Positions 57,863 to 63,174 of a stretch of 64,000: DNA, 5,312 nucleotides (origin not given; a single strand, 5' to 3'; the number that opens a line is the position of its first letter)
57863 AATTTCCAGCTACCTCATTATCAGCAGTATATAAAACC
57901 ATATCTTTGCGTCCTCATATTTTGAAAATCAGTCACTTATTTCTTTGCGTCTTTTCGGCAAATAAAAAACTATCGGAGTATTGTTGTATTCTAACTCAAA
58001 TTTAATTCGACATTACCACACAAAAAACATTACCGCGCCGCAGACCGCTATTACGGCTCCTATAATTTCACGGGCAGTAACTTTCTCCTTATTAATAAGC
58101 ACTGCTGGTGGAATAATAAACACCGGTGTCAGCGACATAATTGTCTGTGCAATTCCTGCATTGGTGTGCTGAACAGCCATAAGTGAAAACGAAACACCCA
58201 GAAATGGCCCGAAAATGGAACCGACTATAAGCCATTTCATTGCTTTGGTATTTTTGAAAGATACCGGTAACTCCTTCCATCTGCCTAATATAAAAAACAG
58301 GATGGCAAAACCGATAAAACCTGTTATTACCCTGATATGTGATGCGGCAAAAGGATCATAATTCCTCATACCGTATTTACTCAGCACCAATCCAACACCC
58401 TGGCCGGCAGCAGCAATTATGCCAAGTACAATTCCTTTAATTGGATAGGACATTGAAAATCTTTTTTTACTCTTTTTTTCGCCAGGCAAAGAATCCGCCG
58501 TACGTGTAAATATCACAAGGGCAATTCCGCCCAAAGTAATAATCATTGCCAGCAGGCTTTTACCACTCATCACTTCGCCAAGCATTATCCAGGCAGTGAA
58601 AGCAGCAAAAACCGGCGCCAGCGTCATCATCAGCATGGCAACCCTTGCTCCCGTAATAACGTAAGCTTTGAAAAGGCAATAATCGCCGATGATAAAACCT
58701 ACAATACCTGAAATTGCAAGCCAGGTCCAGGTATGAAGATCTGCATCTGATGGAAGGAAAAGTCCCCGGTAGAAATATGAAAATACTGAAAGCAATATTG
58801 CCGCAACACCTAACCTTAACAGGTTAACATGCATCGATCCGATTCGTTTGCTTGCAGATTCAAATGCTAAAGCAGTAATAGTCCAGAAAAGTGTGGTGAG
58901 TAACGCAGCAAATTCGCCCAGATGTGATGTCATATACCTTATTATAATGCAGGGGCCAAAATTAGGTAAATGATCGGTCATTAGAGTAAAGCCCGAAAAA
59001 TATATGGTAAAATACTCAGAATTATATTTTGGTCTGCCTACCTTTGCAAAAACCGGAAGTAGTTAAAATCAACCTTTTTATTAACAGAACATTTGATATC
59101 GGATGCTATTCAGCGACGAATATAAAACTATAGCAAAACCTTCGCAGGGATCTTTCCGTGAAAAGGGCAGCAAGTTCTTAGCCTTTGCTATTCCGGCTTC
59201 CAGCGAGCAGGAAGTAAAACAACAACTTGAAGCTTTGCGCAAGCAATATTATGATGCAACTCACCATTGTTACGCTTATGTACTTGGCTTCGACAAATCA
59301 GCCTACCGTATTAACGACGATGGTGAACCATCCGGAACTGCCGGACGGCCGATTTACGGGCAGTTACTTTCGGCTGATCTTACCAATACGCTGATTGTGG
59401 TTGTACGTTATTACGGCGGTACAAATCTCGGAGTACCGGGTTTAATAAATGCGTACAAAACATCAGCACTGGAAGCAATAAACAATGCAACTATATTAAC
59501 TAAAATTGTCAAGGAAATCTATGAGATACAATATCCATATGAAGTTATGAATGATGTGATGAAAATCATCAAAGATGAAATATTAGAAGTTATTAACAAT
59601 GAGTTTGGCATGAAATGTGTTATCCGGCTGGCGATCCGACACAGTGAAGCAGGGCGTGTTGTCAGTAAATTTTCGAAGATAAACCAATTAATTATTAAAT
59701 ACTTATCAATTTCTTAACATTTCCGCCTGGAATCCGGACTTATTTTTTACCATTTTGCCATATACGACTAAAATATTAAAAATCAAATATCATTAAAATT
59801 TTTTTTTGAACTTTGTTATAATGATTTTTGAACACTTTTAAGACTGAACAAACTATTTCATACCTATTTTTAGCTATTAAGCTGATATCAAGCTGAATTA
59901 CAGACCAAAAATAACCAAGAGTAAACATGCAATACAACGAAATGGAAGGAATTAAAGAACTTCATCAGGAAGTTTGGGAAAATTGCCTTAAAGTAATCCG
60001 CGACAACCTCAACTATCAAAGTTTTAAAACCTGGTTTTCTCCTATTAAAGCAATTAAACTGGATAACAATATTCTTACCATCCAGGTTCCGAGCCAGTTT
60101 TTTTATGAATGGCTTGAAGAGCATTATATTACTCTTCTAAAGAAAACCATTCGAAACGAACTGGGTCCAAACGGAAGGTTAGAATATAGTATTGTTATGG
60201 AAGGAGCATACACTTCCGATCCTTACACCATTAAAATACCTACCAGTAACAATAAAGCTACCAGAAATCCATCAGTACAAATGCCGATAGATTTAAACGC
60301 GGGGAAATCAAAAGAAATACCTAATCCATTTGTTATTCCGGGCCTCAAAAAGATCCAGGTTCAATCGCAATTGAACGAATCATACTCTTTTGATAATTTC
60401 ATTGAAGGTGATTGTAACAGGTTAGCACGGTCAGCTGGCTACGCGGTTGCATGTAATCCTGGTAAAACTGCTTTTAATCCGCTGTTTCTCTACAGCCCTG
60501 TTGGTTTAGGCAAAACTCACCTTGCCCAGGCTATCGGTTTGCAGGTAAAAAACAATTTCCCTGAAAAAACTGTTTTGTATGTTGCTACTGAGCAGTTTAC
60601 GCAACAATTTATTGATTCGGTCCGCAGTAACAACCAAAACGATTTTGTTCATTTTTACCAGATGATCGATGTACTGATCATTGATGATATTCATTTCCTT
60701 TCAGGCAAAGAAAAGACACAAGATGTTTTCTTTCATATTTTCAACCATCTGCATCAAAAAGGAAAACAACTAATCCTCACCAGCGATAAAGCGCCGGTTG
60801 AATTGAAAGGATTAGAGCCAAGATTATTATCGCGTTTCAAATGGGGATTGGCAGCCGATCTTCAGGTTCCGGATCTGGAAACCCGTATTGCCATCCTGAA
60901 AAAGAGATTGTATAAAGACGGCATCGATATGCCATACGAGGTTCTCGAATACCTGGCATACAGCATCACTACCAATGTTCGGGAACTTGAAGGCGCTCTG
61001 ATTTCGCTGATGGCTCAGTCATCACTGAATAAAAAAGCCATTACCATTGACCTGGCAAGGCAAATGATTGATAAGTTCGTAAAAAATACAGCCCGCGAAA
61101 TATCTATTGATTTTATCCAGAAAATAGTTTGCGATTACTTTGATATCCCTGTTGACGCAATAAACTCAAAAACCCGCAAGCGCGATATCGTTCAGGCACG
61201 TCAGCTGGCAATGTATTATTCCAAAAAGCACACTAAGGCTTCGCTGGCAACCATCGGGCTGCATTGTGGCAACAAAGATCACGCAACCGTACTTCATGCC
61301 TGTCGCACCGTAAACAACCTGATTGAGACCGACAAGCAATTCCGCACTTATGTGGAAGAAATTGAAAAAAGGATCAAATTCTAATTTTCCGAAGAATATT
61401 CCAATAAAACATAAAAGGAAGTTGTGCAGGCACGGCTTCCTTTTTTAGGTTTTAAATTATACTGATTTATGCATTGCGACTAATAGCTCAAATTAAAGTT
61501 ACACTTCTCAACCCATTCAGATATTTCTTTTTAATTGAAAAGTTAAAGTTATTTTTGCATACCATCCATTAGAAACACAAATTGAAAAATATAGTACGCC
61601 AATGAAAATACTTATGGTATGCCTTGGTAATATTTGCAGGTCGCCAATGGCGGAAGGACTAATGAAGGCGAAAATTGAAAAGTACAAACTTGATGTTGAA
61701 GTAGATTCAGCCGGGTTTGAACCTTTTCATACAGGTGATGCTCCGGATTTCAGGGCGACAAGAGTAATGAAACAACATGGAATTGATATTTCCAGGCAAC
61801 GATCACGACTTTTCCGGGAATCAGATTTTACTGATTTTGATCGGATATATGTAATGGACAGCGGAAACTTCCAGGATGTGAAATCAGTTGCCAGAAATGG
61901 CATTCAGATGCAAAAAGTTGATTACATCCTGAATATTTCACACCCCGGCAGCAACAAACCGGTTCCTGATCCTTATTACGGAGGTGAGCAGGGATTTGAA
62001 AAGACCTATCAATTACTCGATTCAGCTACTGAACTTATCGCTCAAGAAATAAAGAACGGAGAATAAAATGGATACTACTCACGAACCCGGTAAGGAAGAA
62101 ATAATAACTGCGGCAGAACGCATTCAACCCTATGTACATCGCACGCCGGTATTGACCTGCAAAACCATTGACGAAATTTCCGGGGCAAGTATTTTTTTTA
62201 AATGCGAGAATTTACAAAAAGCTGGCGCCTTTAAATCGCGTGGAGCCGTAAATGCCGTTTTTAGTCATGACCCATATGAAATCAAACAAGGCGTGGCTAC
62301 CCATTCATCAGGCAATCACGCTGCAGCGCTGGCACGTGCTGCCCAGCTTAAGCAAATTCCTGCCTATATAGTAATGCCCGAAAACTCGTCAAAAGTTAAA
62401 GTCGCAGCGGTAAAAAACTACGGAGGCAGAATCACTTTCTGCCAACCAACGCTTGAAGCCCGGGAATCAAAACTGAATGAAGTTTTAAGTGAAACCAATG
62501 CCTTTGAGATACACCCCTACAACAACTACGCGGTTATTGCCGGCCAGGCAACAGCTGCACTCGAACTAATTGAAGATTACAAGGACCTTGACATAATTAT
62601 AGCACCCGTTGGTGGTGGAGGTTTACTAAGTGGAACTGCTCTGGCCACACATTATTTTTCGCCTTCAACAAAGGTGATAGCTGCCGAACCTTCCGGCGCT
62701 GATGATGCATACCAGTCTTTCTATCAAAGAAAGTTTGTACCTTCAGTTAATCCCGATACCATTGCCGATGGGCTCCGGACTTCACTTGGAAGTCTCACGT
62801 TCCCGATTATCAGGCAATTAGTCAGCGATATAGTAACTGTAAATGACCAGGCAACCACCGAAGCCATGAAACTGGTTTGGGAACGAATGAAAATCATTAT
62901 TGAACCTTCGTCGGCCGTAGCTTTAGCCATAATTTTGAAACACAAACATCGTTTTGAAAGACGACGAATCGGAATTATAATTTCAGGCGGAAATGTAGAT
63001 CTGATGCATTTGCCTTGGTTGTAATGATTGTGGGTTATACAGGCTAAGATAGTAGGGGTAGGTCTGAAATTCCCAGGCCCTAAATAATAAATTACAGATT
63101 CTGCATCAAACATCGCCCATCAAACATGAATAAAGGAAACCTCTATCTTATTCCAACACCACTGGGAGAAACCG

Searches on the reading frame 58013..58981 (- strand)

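Call 56: search_protein_families(library=pfam, max_evalue=0.0001, proteins=[window:58013-58981:-])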
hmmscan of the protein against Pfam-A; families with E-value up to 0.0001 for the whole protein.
window:58013-58981:- (322 aa): 1 family
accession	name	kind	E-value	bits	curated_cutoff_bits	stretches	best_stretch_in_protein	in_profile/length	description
PF00892.27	EamA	-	1.5e-41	142.3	28.2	2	182-320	2-134/135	EamA-like transporter family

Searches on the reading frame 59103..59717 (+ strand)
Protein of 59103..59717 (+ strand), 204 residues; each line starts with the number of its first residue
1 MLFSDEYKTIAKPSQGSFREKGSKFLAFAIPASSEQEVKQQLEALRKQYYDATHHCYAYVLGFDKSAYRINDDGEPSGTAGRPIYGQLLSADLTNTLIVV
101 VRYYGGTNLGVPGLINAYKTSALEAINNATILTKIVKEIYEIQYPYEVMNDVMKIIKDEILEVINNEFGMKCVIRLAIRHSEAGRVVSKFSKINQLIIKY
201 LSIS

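Call 56: search_protein_families(library=pfam, max_evalue=0.0001, proteins=[window:59103-59717:+])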
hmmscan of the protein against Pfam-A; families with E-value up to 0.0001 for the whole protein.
window:59103-59717:+ (204 aa): 1 family
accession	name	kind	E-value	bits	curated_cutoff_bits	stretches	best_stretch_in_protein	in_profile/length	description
PF01205.25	UPF0029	-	4.3e-36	123.6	27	1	21-126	1-107/107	Uncharacterized protein family UPF0029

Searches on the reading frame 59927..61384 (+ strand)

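Call 56: search_protein_families(library=pfam, max_evalue=0.0001, proteins=[window:59927-61384:+])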
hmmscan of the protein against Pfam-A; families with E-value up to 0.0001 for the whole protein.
window:59927-61384:+ (485 aa): 5 families
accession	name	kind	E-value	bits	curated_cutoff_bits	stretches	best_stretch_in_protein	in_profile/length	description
PF00308.24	Bac_DnaA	-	1.5e-62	211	23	1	149-310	1-161/162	Bacterial DnaA ATPAse domain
PF08299.17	Bac_DnaA_C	-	2.1e-27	95.4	31.5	1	394-462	1-69/69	Bacterial dnaA protein helix-turn-helix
PF11638.13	DnaA_N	-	4.9e-19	68.2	24.6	1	14-76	1-64/65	DnaA N-terminal domain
PF01695.23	IstB_IS21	-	1.3e-08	35.1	24.1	1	186-289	95-195/238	IstB-like ATP binding protein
PF00004.35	AAA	-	5.6e-06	27.3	21.2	1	187-304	2-123/131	ATPase family associated with various cellular activities (AAA)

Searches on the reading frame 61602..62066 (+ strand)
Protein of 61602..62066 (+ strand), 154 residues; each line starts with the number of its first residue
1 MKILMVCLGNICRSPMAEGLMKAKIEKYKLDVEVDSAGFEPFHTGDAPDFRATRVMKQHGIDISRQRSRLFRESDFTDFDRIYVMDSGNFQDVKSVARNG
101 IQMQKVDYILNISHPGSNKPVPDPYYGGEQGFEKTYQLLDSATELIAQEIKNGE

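Call 56: search_protein_families(library=pfam, max_evalue=0.0001, proteins=[window:61602-62066:+])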
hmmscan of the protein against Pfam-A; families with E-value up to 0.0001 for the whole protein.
window:61602-62066:+ (154 aa): 1 family
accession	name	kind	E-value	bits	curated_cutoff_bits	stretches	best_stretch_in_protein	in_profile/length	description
PF01451.26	LMWPc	-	8.3e-35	120.5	23.2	1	3-142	1-139/144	Low molecular weight phosphotyrosine protein phosphatase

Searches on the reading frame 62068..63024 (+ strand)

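Call 56: search_protein_families(library=pfam, max_evalue=0.0001, proteins=[window:62068-63024:+])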
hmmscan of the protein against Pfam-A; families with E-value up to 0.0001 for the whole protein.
window:62068-63024:+ (318 aa): 1 family
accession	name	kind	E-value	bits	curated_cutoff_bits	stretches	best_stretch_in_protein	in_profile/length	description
PF00291.31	PALP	-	6.7e-78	262.4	35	1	20-307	2-295/295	Pyridoxal-phosphate dependent enzyme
